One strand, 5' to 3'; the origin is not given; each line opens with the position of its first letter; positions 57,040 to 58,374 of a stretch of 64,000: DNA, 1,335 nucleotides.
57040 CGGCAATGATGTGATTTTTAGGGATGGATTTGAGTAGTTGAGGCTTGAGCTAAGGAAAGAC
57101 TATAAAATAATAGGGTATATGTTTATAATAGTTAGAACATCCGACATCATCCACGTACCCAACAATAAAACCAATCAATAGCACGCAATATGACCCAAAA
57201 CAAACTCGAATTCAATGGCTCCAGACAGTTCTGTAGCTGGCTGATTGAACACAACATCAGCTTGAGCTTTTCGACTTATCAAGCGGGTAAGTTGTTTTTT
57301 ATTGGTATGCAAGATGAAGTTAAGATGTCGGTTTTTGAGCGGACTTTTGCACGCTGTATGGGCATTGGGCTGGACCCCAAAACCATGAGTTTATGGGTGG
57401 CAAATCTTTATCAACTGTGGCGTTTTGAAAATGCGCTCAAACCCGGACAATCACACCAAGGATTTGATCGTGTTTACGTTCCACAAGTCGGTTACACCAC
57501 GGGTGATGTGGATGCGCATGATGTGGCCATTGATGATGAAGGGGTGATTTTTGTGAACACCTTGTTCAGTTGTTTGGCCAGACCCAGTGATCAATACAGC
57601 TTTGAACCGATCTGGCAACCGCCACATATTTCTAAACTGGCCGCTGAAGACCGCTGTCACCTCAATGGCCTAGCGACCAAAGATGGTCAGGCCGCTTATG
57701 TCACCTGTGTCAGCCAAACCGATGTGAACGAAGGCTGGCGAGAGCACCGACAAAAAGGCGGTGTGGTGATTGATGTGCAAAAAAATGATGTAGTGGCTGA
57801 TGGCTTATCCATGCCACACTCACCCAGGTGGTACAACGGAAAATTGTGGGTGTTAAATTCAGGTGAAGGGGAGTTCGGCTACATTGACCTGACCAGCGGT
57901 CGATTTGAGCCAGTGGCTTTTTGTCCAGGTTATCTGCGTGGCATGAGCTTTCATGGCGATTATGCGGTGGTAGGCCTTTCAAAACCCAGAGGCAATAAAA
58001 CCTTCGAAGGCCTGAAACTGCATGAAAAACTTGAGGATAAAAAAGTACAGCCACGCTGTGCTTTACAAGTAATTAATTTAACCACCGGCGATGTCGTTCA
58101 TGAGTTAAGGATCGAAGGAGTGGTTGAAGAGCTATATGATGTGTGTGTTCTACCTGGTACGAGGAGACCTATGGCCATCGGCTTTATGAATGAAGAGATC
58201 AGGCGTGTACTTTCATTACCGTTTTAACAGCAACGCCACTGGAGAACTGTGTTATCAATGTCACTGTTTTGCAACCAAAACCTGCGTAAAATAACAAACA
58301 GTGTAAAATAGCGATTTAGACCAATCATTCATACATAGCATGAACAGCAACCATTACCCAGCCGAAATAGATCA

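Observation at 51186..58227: Tandem array of secreted single-propeller FG-GAP paralogs, a fourth copy 6 kb away, and a TIGR03032-like gene downstream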

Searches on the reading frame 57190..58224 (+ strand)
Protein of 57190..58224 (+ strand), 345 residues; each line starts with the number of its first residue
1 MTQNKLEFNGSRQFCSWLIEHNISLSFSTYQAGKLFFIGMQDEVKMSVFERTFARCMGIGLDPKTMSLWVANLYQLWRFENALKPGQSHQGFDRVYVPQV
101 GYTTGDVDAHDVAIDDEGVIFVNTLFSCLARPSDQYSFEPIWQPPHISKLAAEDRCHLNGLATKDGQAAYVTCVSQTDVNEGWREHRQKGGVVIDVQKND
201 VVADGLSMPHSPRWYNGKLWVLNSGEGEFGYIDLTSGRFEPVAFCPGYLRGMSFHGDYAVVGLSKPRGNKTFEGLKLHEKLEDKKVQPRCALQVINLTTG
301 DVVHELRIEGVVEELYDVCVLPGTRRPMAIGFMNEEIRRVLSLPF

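Call 8: search_protein_families(library=pfam, proteins=[window:57190-58224:+], max_evalue=0.01)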
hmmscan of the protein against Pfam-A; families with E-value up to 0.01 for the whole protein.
window:57190-58224:+ (345 aa): 1 family
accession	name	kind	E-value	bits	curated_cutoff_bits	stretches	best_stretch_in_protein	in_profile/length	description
PF16261.11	DUF4915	-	6.4e-142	472.9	35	1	13-330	2-316/316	Domain of unknown function (DUF4915)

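Call 9: search_protein_families(library=ncbifam, proteins=[window:57190-58224:+], max_evalue=0.01)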
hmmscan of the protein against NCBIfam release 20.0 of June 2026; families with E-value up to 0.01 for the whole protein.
window:57190-58224:+ (345 aa): 1 family
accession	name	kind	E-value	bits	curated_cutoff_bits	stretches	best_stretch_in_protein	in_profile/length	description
TIGR03032.1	TIGR03032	hypoth_equivalog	6.2e-145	482.4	251.5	1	6-342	1-334/335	TIGR03032 family protein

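Call 23: search_solved_structures(query=window:57190-58224:+, max_evalue=1)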
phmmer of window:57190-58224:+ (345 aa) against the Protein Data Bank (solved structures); distinct sequences matched with E-value up to 1: 0.

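Call 27: find_homologous_proteins(query=window:57190-58224:+, max_evalue=0.00001)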
Query window:57190-58224:+ (345 aa): 8000 proteins with E <= 0.00001 among 8000 candidates; the best 120 are listed.
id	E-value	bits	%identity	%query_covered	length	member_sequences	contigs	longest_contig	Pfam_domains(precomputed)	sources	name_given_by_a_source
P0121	3.1e-240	814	100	100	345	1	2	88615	PF16261.12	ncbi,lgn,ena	-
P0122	1.4e-232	789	97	100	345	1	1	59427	PF16261.12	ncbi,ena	-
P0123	2.0e-226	769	94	100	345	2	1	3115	PF16261.12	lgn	-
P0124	1.2e-218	743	90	100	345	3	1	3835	PF16261.12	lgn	-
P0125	4.2e-217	738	91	100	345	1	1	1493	PF16261.12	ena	-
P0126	1.5e-216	736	90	100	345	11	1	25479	PF16261.12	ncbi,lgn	ncbi:MAG: TIGR03032 family protein [Marinicella sp.]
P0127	2.2e-216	736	89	100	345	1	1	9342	PF16261.12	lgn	-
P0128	6.2e-213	724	88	100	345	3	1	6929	PF16261.12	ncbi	-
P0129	1.6e-211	720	88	100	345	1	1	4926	PF16261.12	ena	-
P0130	8.4e-211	717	87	100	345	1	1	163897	PF16261.12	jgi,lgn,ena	-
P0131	1.4e-208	710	87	99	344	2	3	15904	PF16261.12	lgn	-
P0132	2.8e-201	686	83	100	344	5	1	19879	PF16261.12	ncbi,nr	ncbi:MAG: TIGR03032 family protein [Xanthomonadales bacterium]|nr:TIGR03032 family protein [Xanthomo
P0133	3.1e-201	686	84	100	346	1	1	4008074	PF16261.12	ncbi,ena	-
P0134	4.2e-200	682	83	100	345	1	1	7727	PF16261.12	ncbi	-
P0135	7.7e-200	681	82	99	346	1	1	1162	PF16261.12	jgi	-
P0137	2.5e-199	680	81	100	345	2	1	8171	PF16261.12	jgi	jgi:uncharacterized protein (TIGR03032 family)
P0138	2.9e-199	679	82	100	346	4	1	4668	PF16261.12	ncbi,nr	ncbi:MAG: TIGR03032 family protein [Proteobacteria bacterium]|nr:TIGR03032 family protein [Pseudomon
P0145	9.2e-197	671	80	99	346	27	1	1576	PF16261.12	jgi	jgi:uncharacterized protein (TIGR03032 family)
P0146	3.0e-194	663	79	99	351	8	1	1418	PF16261.12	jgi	jgi:uncharacterized protein (TIGR03032 family)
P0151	2.5e-193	660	80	99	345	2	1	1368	PF16261.12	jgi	jgi:uncharacterized protein (TIGR03032 family)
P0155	4.6e-193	659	79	99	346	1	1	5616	PF16261.12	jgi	jgi:uncharacterized protein (TIGR03032 family)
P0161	4.2e-191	652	79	99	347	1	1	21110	PF16261.12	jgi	jgi:uncharacterized protein (TIGR03032 family)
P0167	2.6e-189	647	78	99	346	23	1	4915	PF16261.12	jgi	jgi:uncharacterized protein (TIGR03032 family)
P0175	1.3e-186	638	76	99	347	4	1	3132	PF16261.12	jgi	jgi:uncharacterized protein (TIGR03032 family)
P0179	1.1e-184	631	74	99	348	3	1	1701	PF16261.12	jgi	jgi:uncharacterized protein (TIGR03032 family)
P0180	1.9e-184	631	75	99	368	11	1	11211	PF16261.12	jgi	jgi:uncharacterized protein (TIGR03032 family)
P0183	3.6e-183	626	75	99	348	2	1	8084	PF16261.12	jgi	jgi:uncharacterized protein (TIGR03032 family)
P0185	7.2e-182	622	73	99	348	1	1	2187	PF16261.12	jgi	jgi:uncharacterized protein (TIGR03032 family)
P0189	2.0e-179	614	73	98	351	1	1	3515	PF16261.12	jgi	jgi:uncharacterized protein (TIGR03032 family)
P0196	3.9e-173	593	71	99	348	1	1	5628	PF16261.12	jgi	jgi:uncharacterized protein (TIGR03032 family)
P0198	7.8e-170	583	79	86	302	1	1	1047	PF16261.12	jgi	jgi:uncharacterized protein (TIGR03032 family)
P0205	1.3e-160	552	69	100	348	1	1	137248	PF16261.12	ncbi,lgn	ncbi:MAG: TIGR03032 family protein [Lysobacterales bacterium]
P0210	2.5e-159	548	88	76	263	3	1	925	PF16261.12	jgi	jgi:uncharacterized protein (TIGR03032 family)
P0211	6.8e-159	547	65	100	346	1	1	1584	PF16261.12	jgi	jgi:uncharacterized protein (TIGR03032 family)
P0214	2.2e-158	545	65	98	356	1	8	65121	PF16261.12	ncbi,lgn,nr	ncbi:MAG: TIGR03032 family protein [Chromatiales bacterium]|nr:TIGR03032 family protein [Chromatiale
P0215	2.3e-158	545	82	80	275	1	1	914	PF16261.12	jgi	jgi:uncharacterized protein (TIGR03032 family)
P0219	9.5e-158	543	67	99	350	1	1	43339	PF16261.12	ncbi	ncbi:MAG: TIGR03032 family protein [Pseudomonadota bacterium]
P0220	3.0e-157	541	66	98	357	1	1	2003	PF16261.12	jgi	jgi:uncharacterized protein (TIGR03032 family)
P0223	6.9e-156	537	66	98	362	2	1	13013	PF16261.12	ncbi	ncbi:MAG: TIGR03032 family protein [Cyanobacteria bacterium P01_A01_bin.17]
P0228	4.9e-155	534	65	99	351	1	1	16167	PF16261.12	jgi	jgi:uncharacterized protein (TIGR03032 family)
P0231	8.6e-155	533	65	99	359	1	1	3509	PF16261.12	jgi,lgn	jgi:uncharacterized protein (TIGR03032 family)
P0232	9.3e-155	533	67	98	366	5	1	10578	PF16261.12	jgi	jgi:uncharacterized protein (TIGR03032 family)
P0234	1.1e-154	533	65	99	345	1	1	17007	PF16261.12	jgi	jgi:uncharacterized protein (TIGR03032 family)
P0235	1.5e-154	532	67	99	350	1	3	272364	PF16261.12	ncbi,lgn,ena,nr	ncbi:MAG: TIGR03032 family protein [Xanthomonadales bacterium]|nr:TIGR03032 family protein [Xanthomo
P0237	2.7e-154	531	66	99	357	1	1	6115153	PF16261.12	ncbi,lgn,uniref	ncbi:TIGR03032 family protein [Anabaena azotica]|uniref:TIGR03032 family protein n=1 Tax=Anabaena az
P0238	3.1e-154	531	66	98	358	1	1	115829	PF16261.12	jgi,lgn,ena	jgi:uncharacterized protein (TIGR03032 family)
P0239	4.1e-154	531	65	98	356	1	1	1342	PF16261.12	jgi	jgi:uncharacterized protein (TIGR03032 family)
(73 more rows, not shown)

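Call 29: find_encoding_contigs(protein=P0133, flank=10000, max_places=2)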
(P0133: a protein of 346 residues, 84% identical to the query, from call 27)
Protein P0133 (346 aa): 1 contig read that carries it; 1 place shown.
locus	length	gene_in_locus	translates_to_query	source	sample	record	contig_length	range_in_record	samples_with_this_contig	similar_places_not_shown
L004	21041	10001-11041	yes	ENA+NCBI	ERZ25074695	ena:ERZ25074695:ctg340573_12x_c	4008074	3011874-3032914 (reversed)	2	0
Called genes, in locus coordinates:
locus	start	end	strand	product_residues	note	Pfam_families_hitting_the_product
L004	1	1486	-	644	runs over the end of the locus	PF02369:Big_1 (faint), PF13620:CarboxypepD_reg, PF14686:fn3_3 (faint), PF23194:NOMO_5th (faint), PF13715:CarbopepD_reg_2 (faint), PF17210:SdrD_B (faint), PF17789:MG4 (faint), PF01553:Acyltransferase (faint)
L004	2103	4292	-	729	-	PF13429:TPR_15 (faint), PF14559:TPR_19 (faint), PF23914:TPR_CcmH_CycH (faint), PF24575:TPR_Slam (faint), PF13432:TPR_16 (weak), PF25058:ARM_TT21 (weak), PF00685:Sulfotransfer_1, PF13469:Sulfotransfer_3, +14 more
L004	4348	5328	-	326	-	-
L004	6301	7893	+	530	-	PF01839:FG-GAP, PF13517:FG-GAP_3 (faint), PF14312:FG-GAP_2 (faint), PF01839:FG-GAP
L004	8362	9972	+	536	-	PF13517:FG-GAP_3 (faint), PF14312:FG-GAP_2 (faint), PF01839:FG-GAP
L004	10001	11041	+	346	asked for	PF16261:DUF4915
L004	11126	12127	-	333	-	-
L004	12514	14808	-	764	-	PF00486:Trans_reg_C, PF09976:TPR_21 (faint), PF00515:TPR_1 (faint), PF07719:TPR_2 (faint), PF13176:TPR_7 (faint), PF13424:TPR_12, PF17874:TPR_MalT, PF13424:TPR_12, +6 more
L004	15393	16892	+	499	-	PF13517:FG-GAP_3 (faint), PF01839:FG-GAP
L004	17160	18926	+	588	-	PF19077:Big_13, PF17936:Big_6 (faint), PF19077:Big_13 (weak)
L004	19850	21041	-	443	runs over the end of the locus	PF13439:Glyco_transf_4, PF20706:GT4-conflict, PF00534:Glycos_transf_1, PF13692:Glyco_trans_1_4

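Call 30: find_encoding_contigs(protein=P0237, flank=10000, max_places=2)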
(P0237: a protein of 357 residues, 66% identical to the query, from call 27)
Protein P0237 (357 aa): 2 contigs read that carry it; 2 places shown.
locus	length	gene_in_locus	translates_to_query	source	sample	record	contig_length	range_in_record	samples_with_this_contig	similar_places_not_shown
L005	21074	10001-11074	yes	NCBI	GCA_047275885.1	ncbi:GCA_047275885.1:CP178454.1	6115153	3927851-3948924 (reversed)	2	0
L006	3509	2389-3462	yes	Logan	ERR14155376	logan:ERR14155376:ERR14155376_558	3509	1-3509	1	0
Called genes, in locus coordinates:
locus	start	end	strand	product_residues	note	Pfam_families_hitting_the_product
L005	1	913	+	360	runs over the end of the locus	PF00124:Photo_RC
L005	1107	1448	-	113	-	-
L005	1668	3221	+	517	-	PF00067:p450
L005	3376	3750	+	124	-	-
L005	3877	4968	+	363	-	PF02463:SMC_N, PF11398:DUF2813 (faint), PF13175:AAA_15 (weak), PF13304:AAA_21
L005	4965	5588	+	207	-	PF14103:DUF4276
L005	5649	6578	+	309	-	PF01637:ATPase_2 (faint), PF07693:KAP_NTPase (weak)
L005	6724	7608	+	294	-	-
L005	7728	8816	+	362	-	PF01264:Chorismate_synt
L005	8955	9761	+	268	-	PF03747:ADP_ribosyl_GH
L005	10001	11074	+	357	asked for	PF16261:DUF4915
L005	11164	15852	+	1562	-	PF01839:FG-GAP (weak), PF13517:FG-GAP_3 (faint), PF14312:FG-GAP_2 (faint), PF24223:MrpH_C (faint), PF01839:FG-GAP, PF19077:Big_13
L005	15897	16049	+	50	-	-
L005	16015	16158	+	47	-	-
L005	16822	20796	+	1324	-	PF00353:HemolysinCabind (faint), PF01839:FG-GAP (weak), PF13517:FG-GAP_3 (faint), PF14312:FG-GAP_2 (faint), PF01839:FG-GAP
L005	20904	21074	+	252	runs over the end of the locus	-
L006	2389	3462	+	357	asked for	PF16261:DUF4915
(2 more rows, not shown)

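Call 31: find_encoding_contigs(protein=P0235, flank=10000, max_places=2)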
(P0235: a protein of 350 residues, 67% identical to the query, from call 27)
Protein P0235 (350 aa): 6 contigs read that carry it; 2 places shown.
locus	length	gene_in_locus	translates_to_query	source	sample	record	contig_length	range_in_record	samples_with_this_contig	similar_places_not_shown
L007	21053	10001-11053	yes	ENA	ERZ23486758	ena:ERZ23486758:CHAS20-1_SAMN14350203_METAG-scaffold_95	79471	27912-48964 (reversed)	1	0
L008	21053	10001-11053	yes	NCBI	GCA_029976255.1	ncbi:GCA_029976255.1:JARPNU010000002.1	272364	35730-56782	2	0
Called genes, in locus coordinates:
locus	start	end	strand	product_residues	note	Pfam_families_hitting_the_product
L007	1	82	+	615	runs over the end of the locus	PF17297:PEPCK_N, PF00821:PEPCK_GTP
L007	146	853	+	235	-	PF04140:ICMT (weak), PF04191:PEMT (weak)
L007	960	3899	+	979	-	PF18582:HZS_alpha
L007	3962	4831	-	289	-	PF10563:CA_like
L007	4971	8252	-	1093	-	-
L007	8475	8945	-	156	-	PF13432:TPR_16 (faint), PF07719:TPR_2 (faint), PF00515:TPR_1 (faint), PF14559:TPR_19 (faint), PF13371:TPR_9 (weak)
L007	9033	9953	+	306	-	PF00126:HTH_1, PF25213:HVO_A0261_N (weak), PF03466:LysR_substrate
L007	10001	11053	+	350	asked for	PF16261:DUF4915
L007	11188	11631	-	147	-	-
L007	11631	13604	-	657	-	PF00144:Beta-lactamase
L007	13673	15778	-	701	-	PF13431:TPR_17 (faint), PF13414:TPR_11 (faint), PF00515:TPR_1 (faint), PF07719:TPR_2 (faint)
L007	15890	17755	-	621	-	PF00664:ABC_membrane, PF02463:SMC_N (weak), PF00005:ABC_tran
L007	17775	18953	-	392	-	PF06662:C5-epim_C (faint), PF07221:GlcNAc_2-epim, PF03663:Glyco_hydro_76 (weak)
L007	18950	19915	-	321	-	PF00294:PfkB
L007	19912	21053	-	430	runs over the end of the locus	PF22422:MGH1-like_GH, PF01204:Trehalase (weak)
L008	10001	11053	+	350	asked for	PF16261:DUF4915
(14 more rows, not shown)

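Call 34: find_related_loci(query=A3, collection=genome_contigs, flank=10000)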
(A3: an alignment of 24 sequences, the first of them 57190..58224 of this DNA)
Query A3 (345 aa) in genome_contigs; peptide patterns used: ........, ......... (x = any residue, [..] = any of these).
600 stretches matched a pattern (row limit reached: there are more); 585 encode a relative of the query (tblastn E <= 1e-3); the best 80 are kept; 80 distinct loci.
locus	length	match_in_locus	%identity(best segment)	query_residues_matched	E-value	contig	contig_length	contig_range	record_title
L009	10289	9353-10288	89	1-312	0e+0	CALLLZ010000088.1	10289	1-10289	MAG: uncultured Marinicella sp. isolate L4_Bin_Bin_140_1 genome assembly, contig: c_000001405885, whole genome shotgun s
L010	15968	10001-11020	67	5-344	7e-161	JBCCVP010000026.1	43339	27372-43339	MAG: Pseudomonadota bacterium isolate P01_E01_bin.40 k141_1825639_length_43339_cov_68.9598, whole genome shotgun sequenc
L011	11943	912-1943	65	5-343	3e-157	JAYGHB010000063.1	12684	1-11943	Halotia wernerae UHCC 0503 NODE_505_length_12684_cov_67.860797, whole genome shotgun sequence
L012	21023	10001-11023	65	2-343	1e-156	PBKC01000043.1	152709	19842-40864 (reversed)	MAG: Rhodospirillaceae bacterium isolate SP28 MHASMcontig_3497721, whole genome shotgun sequence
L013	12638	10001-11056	64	1-343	1e-155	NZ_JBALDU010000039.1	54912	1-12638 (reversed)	MAG: Nostoc sp. isolate P2164 bin 3 NODE_406_length_54912_cov_16.048416, whole genome shotgun sequence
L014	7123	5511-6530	63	3-343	2e-155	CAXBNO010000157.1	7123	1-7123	MAG TPA_asm: uncultured Kordiimonadales bacterium isolate ERR2762128_concoct_207 genome assembly, contig: ERZ3421942.159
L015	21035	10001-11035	64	5-343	4e-155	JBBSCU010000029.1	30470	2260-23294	MAG: Chroococcales cyanobacterium isolate metawrap_la6_45 metawrap_la6_45_K_1302628_L_30470_cov_48.2893, whole genome sh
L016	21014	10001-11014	64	5-343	6e-155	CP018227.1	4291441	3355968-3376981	Kordiimonadales bacterium IMCC3096 chromosome, complete genome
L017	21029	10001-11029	64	6-343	8e-155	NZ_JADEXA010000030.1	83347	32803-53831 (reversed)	Vacuolonema iberomarrocanum LEGE 07170 NODE_30_length_83347_cov_13.829092_(reversed), whole genome shotgun sequence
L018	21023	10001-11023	63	2-343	1e-154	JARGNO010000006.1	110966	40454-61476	MAG: Minwuia sp. isolate bin_bo_oilr1.009 NODE_193_length_110966_cov_6.364400, whole genome shotgun sequence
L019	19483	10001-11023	64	2-343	2e-154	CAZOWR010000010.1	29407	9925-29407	MAG TPA_asm: uncultured Enterobacteriaceae bacterium isolate binchicken_co21_5 genome assembly, contig: NODE_606_length_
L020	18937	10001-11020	62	5-343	9e-154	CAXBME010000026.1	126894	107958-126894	MAG TPA_asm: uncultured Planctomycetaceae bacterium isolate ERR2762121_maxbin2_38 genome assembly, contig: ERZ3421540.31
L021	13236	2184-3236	62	5-343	5e-154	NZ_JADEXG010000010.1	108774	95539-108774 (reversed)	Vasconcelosia minhoensis LEGE 07310 NODE_15_length_108774_cov_27.0376, whole genome shotgun sequence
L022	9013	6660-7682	64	2-343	1e-153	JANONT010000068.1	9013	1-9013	MAG: Candidatus Nitrotoga sp. isolate VAR_43_metabat_319 VAR_43_k141_2752914, whole genome shotgun sequence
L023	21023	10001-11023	62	2-343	1e-153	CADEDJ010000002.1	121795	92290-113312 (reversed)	MAG: uncultured Nitrosomonas sp. isolate Nitrosomonas sp. RBC022 genome assembly, contig: MAG022_2, whole genome shotgun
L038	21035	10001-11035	63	5-343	1e-150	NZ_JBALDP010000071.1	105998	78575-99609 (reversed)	MAG: Nostoc sp. isolate P2090 bin 22 NODE_105_length_105998_cov_106.049583, whole genome shotgun sequence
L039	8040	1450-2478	62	2-343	2e-150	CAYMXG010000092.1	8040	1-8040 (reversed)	MAG TPA_asm: uncultured Enterobacteriaceae bacterium isolate SRP178908_co2_123 genome assembly, contig: NODE_6008_length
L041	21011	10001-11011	61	6-343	2e-149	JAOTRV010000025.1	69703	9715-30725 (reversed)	MAG: Sulfuritalea sp. isolate MAG2 5109_A_contig_134, whole genome shotgun sequence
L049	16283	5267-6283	62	4-343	4e-147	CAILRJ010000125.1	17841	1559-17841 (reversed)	MAG: uncultured Burkholderiales bacterium isolate LinL2_bin-0412 genome assembly, contig: bin-0412:125/474, whole genome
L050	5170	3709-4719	61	6-343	2e-148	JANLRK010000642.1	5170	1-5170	MAG: Pirellula sp. isolate OTE_38_concoct_143_sub OTE_38_k141_2433896, whole genome shotgun sequence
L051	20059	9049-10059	61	6-343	1e-146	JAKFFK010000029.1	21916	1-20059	MAG: Paucimonas sp. isolate LC098 contig-124_2619, whole genome shotgun sequence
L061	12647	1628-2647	60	6-343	1e-144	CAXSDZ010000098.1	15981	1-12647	MAG: uncultured Chthoniobacteraceae bacterium isolate private_X16_metawrap_bin.15 genome assembly, contig: private_X16_m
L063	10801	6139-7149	60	6-343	4e-144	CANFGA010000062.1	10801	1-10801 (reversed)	MAG: Oxalobacteraceae bacterium isolate Jr-11dec17-26 genome assembly, contig: Jr-11dec17-C2687, whole genome shotgun se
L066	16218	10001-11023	59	2-343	3e-143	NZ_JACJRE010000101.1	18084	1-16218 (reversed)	Tolypothrix sp. FACHB-123 contig101, whole genome shotgun sequence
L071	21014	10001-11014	60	5-343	4e-142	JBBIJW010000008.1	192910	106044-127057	MAG: Planctomycetaceae bacterium isolate RVF170221_bin_171 NODE_51_length_192910_cov_10.053, whole genome shotgun sequen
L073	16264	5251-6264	59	5-343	8e-142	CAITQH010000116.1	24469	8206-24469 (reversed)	MAG: uncultured beta proteobacterium isolate Umea1p3_bin-566 genome assembly, contig: bin-566:116/536, whole genome shot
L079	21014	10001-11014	60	6-343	7e-140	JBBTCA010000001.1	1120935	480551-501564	MAG: Pseudomonadota bacterium isolate H32-bin011_1 H32_bin011_1_000000000001, whole genome shotgun sequence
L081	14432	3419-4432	57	5-343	3e-139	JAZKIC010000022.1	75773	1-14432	MAG: Pseudomonadota bacterium isolate ADI_DC_SW_02_SPN_11032020-bin005_1 DCSW02SPN_B005_1_000000000022, whole genome sho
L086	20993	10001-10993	60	11-344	3e-138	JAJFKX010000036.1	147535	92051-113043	MAG: Gammaproteobacteria bacterium isolate OFTM154 OFTM154_35, whole genome shotgun sequence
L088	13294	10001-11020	56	3-343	2e-137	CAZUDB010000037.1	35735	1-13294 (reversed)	MAG TPA_asm: uncultured Rhodospirillaceae bacterium isolate SRP128890_co1_245 genome assembly, contig: NODE_2053_length_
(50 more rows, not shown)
